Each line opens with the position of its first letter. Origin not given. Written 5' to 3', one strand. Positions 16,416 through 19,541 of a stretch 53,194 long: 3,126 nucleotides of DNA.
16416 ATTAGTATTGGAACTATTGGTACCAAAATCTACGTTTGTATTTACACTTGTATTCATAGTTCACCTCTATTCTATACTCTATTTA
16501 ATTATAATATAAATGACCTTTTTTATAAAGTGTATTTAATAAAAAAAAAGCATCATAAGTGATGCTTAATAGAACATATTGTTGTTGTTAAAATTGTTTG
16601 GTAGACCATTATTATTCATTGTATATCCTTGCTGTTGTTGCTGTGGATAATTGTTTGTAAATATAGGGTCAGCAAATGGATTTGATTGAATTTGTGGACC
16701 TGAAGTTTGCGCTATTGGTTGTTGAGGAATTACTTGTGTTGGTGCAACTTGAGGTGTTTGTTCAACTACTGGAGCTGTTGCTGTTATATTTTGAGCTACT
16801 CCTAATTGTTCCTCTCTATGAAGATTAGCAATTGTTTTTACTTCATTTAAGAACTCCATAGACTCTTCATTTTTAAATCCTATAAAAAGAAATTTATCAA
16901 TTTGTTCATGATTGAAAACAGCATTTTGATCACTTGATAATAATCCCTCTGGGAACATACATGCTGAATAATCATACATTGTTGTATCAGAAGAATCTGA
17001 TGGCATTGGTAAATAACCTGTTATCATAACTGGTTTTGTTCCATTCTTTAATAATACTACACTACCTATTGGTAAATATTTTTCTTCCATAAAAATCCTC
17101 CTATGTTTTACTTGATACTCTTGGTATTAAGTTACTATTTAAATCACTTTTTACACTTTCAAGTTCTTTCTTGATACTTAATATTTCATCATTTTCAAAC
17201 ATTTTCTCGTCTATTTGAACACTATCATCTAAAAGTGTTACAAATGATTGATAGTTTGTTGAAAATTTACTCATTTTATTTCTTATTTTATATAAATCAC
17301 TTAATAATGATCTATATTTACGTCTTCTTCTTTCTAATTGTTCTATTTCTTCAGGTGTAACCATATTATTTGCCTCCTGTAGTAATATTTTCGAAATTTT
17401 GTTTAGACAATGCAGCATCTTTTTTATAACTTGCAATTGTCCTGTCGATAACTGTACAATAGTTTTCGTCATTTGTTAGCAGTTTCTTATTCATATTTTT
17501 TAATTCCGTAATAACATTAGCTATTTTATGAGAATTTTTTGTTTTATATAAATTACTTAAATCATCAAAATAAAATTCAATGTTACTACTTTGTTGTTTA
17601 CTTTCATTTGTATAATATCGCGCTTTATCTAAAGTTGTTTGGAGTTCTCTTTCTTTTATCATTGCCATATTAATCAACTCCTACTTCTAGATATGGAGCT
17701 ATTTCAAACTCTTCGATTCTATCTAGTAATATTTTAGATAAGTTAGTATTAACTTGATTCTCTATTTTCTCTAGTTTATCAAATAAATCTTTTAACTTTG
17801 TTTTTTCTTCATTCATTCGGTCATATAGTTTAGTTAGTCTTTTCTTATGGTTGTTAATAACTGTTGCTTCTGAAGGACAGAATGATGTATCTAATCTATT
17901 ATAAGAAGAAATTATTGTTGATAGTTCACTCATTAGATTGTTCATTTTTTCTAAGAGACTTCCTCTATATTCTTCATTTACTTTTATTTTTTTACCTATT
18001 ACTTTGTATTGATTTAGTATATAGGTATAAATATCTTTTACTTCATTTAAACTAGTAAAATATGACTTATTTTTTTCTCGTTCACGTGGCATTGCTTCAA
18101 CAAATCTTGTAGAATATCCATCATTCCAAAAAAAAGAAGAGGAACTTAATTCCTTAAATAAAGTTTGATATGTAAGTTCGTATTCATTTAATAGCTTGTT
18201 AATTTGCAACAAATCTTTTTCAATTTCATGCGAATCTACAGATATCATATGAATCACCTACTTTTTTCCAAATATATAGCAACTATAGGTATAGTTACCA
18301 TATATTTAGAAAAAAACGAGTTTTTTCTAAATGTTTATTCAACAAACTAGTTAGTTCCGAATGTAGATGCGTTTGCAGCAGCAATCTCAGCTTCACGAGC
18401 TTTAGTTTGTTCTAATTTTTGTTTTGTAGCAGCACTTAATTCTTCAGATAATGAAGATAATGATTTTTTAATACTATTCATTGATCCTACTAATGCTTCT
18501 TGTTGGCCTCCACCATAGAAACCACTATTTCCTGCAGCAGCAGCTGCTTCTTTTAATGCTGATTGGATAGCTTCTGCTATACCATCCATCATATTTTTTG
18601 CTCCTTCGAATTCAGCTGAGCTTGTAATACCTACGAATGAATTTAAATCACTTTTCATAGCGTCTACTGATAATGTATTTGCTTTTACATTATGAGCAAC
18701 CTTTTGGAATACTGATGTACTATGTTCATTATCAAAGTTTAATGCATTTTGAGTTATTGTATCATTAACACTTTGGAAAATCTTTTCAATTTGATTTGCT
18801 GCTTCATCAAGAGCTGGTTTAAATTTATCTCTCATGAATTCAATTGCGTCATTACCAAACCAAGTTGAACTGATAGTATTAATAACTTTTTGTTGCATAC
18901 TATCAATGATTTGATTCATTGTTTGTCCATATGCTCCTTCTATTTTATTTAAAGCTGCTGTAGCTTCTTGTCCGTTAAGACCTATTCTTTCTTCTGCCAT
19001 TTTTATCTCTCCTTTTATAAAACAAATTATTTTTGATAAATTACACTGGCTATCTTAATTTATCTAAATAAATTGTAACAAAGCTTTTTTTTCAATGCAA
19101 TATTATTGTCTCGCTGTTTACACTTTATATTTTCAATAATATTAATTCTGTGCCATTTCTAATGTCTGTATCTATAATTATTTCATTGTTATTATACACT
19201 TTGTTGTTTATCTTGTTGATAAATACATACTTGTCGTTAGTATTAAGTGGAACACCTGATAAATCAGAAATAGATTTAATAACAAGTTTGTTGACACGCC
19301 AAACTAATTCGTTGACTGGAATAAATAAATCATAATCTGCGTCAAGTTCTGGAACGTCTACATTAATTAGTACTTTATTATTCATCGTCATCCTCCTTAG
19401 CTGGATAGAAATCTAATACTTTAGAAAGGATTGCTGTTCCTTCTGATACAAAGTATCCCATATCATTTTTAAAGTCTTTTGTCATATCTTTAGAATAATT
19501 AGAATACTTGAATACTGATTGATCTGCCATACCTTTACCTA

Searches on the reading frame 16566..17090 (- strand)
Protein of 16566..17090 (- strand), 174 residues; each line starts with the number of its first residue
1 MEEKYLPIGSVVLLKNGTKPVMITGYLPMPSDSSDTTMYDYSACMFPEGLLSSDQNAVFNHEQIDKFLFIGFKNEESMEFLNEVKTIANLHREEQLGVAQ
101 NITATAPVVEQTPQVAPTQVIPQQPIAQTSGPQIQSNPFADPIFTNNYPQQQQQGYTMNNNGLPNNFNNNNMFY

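Call 9: search_protein_families(library=pfam, proteins=[window:16566-17090:-], max_evalue=0.01)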
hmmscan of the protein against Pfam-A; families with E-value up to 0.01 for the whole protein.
window:16566-17090:- (174 aa): 1 family
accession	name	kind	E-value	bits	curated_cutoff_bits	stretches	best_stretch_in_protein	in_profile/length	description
PF13780.11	DUF4176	-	2e-25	89.1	25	1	5-80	1-74/74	Domain of unknown function (DUF4176)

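Call 11: search_protein_families(library=ncbifam, proteins=[window:16566-17090:-], max_evalue=0.1)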
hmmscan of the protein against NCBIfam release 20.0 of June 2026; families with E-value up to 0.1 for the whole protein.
window:16566-17090:- (174 aa): 0 families

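Call 58: search_solved_structures(query=window:16566-17090:-, max_evalue=1)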
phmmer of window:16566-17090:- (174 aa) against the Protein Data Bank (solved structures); distinct sequences matched with E-value up to 1: 1.
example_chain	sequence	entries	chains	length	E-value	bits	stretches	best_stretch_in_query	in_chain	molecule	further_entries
9dcs_A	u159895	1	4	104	4.1e-10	43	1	4-78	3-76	DUF4176 domain-containing protein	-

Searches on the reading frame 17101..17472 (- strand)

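Call 9: search_protein_families(library=pfam, proteins=[window:17101-17472:-], max_evalue=0.01)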
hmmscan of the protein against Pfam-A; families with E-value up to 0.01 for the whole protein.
window:17101-17472:- (123 aa): 1 family
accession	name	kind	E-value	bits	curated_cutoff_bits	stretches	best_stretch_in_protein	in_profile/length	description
PF16767.10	KinB_sensor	-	0.0036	18.2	27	1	31-111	31-108/122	Sensor domain of alginate biosynthesis sensor protein KinB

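Call 11: search_protein_families(library=ncbifam, proteins=[window:17101-17472:-], max_evalue=0.1)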
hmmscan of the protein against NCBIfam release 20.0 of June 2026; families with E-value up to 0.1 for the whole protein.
window:17101-17472:- (123 aa): 6 families
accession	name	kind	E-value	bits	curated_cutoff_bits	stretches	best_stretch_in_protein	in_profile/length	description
NF047930.1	ABC_ATP_B6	equivalog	0.0063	15.2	670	1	5-53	134-182/510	putative B6 ABC transporter ATP-binding protein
NF041752.4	sbcc_Bac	equivalog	0.0086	14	1420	1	22-113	602-691/1130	exonuclease subunit SbcC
NF041366.1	GntA_guanitoxin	equivalog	0.024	14.6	145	1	35-94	48-106/232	guanitoxin biosynthesis heme-dependent pre-guanitoxin N-hydroxylase GntA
NF000171.1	ABCF_producer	exception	0.027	12.9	800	1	3-70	460-527/541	TlrC/CarA/OleB/SrmB family ABC-F type ribosomal protection protein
NF001859.2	PRK00591.1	equivalog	0.034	13.2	400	1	31-118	15-98/347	peptide chain release factor 1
TIGR03513.1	GldL_gliding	equivalog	0.042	13.7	68.3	1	11-76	168-235/247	type IX secretion system motor protein PorL/GldL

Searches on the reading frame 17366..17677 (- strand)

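Call 9: search_protein_families(library=pfam, proteins=[window:17366-17677:-], max_evalue=0.01)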
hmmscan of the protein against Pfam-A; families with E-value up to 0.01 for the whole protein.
window:17366-17677:- (103 aa): 1 family
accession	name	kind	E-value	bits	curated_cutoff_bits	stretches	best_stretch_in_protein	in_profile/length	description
PF23349.2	BBS7_hp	-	0.0021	18.6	27.8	1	10-73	46-107/114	BBS7 hairpin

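Call 11: search_protein_families(library=ncbifam, proteins=[window:17366-17677:-], max_evalue=0.1)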
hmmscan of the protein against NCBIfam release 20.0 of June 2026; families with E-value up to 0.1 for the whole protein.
window:17366-17677:- (103 aa): 0 families

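Call 74: search_protein_families(library=padloc, proteins=[window:17366-17668:-], max_evalue=0.1)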
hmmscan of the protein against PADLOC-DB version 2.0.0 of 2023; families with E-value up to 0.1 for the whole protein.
window:17366-17668:- (100 aa): 2 families
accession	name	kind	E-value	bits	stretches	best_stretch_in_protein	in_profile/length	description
PDLC01710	Cas3a1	-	0.002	14.6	1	4-93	609-697/745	Cas3_1_CAS-I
PDLC04059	PD-T4-6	-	0.02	12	1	8-91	268-346/433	-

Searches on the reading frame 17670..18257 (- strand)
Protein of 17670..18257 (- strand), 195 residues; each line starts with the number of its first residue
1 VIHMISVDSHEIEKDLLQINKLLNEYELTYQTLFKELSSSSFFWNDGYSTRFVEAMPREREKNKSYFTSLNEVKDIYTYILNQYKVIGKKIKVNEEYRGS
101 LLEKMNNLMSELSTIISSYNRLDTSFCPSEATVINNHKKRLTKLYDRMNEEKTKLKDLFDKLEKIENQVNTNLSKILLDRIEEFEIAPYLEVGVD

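Call 9: search_protein_families(library=pfam, proteins=[window:17670-18257:-], max_evalue=0.01)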
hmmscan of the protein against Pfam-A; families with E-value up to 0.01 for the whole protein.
window:17670-18257:- (195 aa): 3 families
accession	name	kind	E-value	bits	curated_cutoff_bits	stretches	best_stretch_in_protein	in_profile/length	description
PF01017.26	STAT_alpha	-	0.0042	17.6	27.5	1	5-118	7-88/167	STAT transcription factor, coiled-coil domain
PF11559.13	ADIP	-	0.0056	17.2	34.3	1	90-170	46-125/151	Afadin- and alpha -actinin-Binding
PF01601.21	CoV_S2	-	0.008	15.3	40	0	102-183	198-274/521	Coronavirus spike glycoprotein S2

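Call 11: search_protein_families(library=ncbifam, proteins=[window:17670-18257:-], max_evalue=0.1)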
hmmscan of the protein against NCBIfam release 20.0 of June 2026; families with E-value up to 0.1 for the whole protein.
window:17670-18257:- (195 aa): 4 families
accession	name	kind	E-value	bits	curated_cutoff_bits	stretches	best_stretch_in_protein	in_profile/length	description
TIGR02168.1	SMC_prok_B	equivalog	0.0058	14.4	567.35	1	62-171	750-858/1181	chromosome segregation protein SMC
NF045487.1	ASRP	equivalog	0.018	13.6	300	1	67-169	127-234/593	archaea-specific SMC-related protein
NF004420.0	PRK05762.1-1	equivalog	0.071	11.7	1435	1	14-154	578-718/783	DNA polymerase II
NF008729.0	PRK11747.1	equivalog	0.096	11.1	598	0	69-176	274-380/703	ATP-dependent DNA helicase DinG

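Call 74: search_protein_families(library=padloc, proteins=[window:17670-18248:-], max_evalue=0.1)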
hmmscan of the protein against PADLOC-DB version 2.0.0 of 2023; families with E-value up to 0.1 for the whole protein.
window:17670-18248:- (192 aa): 2 families
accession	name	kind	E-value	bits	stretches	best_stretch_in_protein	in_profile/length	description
PDLC03859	LmuB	-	0.0025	15.1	1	11-173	353-482/611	-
PDLC03865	LmuB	-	0.0039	13.4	1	8-167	324-491/1007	-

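Call 105: search_solved_structures(query=window:17670-18248:-, max_evalue=10)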
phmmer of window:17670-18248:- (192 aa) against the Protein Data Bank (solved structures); distinct sequences matched with E-value up to 10: 5.
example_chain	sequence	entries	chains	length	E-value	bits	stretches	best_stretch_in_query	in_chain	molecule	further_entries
9okb_B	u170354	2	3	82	0.3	14.3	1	52-122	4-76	CS-2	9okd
9okl_B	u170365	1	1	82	0.58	13.3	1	53-118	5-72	CS-2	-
5fm1_C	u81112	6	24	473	0.84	12.8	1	25-110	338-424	TUBULIN GAMMA CHAIN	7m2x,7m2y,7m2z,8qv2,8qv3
5flz_C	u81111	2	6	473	0.85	12.8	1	25-110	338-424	TUBULIN GAMMA CHAIN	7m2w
3j82_A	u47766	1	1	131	0.96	12.6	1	3-63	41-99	C-type lectin domain family 9 member A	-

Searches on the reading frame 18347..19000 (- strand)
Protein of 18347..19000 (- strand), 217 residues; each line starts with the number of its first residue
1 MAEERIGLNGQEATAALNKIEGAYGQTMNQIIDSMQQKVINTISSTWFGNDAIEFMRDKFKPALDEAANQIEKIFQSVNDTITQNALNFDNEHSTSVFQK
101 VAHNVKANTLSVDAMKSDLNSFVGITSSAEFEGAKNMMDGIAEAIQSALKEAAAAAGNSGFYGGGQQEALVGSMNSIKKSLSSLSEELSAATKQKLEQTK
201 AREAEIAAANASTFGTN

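Call 9: search_protein_families(library=pfam, proteins=[window:18347-19000:-], max_evalue=0.01)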
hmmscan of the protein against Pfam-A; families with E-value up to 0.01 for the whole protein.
window:18347-19000:- (217 aa): 1 family
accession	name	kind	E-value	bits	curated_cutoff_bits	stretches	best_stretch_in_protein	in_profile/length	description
PF01442.23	Apolipoprotein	-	0.00022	21.4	90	0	145-206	93-144/190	Apolipoprotein A1/A4/E domain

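Call 11: search_protein_families(library=ncbifam, proteins=[window:18347-19000:-], max_evalue=0.1)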
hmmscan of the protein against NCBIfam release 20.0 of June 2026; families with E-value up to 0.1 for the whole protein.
window:18347-19000:- (217 aa): 4 families
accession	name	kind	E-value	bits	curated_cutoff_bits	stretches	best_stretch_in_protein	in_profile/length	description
TIGR03930.1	WXG100_ESAT6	subfamily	0.00039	20.6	44.85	1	25-91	20-83/90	WXG100 family type VII secretion target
NF002170.0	PRK01005.1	equivalog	0.0023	17.7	280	1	27-167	39-172/208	V-type ATP synthase subunit E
NF047516.1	LA_3659_fam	equivalog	0.018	14.7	36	0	35-157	104-210/221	LA_3659 family protein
NF047514.1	SpiroCoCo_N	equivalog_domain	0.018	14.7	75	0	35-157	104-210/221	SpiroCoCo family coiled-coil protein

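Call 59: search_solved_structures(query=window:18347-19000:-, max_evalue=10)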
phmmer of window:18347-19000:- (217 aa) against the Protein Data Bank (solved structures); distinct sequences matched with E-value up to 10: 1.
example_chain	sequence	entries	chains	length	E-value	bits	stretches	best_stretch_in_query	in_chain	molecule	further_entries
6jhk_A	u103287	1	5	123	1.1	12.7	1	83-153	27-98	RsbS negative regulator of sigma-B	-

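Call 74: search_protein_families(library=padloc, proteins=[window:18347-19000:-], max_evalue=0.1)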
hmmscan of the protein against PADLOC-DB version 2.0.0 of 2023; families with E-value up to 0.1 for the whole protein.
window:18347-19000:- (217 aa): 2 families
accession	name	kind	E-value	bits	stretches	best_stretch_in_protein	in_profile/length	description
PDLC03839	LeoA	-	0.016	12.3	1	19-201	317-486/559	-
PDLC04056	PD-T4-6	-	0.022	11.9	1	11-107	224-315/415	-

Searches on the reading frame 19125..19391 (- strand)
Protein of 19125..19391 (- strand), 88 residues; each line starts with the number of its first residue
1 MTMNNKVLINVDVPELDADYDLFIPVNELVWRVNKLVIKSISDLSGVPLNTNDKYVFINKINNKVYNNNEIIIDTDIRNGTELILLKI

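Call 9: search_protein_families(library=pfam, proteins=[window:19125-19391:-], max_evalue=0.01)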
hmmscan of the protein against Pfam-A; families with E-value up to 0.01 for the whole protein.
window:19125-19391:- (88 aa): 0 families

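Call 11: search_protein_families(library=ncbifam, proteins=[window:19125-19391:-], max_evalue=0.1)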
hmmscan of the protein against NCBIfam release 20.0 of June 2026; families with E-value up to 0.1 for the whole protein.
window:19125-19391:- (88 aa): 1 family
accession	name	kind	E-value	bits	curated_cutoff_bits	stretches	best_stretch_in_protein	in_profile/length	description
NF007425.0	PRK09968.1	equivalog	0.0026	17.5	332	1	6-88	136-217/218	protein-serine/threonine phosphatase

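Call 104: search_solved_structures(query=window:19125-19391:-, max_evalue=10)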
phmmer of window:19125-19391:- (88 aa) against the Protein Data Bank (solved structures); distinct sequences matched with E-value up to 10: 0.
